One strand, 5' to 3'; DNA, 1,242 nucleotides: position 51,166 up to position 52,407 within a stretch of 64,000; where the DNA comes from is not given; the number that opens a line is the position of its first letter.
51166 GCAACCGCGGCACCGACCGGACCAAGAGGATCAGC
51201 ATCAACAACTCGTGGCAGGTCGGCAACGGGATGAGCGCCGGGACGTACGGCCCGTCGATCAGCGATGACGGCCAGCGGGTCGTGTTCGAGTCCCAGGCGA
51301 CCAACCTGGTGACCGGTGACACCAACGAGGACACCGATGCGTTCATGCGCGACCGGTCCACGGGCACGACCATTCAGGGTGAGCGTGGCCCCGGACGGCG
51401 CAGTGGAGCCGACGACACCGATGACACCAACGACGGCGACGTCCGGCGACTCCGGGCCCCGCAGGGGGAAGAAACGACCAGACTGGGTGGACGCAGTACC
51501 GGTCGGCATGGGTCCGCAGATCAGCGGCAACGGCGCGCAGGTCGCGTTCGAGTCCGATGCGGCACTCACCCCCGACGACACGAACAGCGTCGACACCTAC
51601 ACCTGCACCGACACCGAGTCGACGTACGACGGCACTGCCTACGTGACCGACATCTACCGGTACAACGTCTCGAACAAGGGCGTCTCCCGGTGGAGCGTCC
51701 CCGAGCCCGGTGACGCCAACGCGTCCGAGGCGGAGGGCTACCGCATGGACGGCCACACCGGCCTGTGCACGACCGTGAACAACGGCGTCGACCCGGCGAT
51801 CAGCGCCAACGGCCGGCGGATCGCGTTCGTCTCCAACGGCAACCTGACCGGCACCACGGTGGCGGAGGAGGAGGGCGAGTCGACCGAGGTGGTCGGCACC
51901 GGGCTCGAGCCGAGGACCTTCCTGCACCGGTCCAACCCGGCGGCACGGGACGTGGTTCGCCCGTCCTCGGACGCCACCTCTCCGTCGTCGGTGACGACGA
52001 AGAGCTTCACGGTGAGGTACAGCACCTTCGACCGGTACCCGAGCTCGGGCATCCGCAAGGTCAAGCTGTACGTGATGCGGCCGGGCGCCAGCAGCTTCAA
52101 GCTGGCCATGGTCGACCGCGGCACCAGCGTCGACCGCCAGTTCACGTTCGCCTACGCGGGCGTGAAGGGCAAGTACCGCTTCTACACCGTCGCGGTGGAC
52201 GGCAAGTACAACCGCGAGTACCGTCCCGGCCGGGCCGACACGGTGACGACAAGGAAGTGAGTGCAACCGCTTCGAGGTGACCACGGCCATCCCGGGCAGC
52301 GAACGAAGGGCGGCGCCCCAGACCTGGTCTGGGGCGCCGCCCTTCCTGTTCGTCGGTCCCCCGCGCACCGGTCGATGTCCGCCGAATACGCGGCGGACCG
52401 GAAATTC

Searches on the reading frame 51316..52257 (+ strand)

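Call 12: search_protein_families(library=pfam, proteins=[window:51316-52257:+], max_evalue=0.01)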
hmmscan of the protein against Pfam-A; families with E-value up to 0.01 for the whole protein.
window:51316-52257:+ (314 aa): 1 family
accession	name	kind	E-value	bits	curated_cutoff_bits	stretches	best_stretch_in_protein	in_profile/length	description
PF07676.18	PD40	-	0.00026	21.3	20.9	1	158-176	12-30/38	WD40-like Beta Propeller Repeat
